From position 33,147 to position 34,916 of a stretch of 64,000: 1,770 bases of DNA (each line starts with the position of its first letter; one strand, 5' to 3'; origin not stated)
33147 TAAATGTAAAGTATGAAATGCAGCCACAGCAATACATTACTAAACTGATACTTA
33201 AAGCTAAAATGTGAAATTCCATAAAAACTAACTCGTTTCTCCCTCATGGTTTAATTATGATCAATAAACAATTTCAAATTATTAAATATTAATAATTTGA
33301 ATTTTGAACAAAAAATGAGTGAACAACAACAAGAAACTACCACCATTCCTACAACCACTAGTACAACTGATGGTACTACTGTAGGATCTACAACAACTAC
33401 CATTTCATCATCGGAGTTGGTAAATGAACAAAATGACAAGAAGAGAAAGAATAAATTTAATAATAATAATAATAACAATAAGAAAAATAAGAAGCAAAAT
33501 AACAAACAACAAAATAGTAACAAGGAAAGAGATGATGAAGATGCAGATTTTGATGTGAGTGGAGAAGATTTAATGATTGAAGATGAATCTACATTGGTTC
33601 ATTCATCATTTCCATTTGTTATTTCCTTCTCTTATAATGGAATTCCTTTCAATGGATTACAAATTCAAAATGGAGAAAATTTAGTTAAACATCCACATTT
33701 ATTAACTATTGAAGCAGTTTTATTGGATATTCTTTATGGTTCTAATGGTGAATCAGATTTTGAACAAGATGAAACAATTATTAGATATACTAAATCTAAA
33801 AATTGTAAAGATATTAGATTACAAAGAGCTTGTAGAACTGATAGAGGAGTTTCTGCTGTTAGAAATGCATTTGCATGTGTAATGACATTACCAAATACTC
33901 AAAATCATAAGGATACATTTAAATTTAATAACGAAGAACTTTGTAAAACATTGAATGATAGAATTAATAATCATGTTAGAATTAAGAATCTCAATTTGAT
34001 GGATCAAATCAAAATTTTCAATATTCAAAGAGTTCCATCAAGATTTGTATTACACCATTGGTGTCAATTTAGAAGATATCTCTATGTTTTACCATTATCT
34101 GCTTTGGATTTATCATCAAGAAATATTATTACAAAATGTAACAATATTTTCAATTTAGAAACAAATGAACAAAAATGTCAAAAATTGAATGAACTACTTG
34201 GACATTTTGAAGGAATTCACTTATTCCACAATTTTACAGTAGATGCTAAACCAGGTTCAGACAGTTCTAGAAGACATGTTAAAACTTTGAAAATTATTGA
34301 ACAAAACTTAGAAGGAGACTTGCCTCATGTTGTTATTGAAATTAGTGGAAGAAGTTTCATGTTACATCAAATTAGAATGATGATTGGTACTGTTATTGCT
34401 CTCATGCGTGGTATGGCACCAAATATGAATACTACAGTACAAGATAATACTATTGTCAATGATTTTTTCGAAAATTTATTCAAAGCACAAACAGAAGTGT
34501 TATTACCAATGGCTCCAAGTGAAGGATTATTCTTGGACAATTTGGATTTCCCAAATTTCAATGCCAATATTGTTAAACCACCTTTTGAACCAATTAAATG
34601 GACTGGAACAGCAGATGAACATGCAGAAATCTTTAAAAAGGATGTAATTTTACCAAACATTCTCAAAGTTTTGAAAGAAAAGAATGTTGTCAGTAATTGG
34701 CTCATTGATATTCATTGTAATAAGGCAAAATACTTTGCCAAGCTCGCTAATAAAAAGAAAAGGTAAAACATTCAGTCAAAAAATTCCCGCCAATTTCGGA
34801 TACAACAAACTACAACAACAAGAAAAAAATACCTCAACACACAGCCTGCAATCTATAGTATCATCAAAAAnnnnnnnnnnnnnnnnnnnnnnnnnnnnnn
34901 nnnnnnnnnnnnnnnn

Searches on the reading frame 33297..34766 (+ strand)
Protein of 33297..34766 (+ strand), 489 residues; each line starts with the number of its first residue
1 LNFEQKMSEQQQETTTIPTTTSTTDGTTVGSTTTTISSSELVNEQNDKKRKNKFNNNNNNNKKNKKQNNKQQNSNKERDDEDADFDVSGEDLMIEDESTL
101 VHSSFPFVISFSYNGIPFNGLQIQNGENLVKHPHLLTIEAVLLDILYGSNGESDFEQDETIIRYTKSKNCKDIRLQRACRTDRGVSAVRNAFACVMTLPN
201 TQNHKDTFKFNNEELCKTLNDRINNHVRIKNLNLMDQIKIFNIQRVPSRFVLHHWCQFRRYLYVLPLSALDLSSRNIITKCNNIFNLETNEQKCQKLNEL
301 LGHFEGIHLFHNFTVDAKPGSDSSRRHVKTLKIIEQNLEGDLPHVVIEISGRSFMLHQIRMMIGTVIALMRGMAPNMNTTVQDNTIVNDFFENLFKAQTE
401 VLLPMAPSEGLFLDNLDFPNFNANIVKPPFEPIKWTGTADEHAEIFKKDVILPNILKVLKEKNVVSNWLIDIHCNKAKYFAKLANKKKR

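Call 13: search_protein_families(library=pfam, proteins=[window:33297-34766:+], max_evalue=0.001)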
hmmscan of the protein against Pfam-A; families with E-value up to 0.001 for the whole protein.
window:33297-34766:+ (489 aa): 1 family
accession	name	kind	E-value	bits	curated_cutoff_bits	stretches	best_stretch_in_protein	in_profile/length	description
PF01416.25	PseudoU_synth_1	-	2.5e-08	34.8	23.3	1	303-418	4-107/108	tRNA pseudouridine synthase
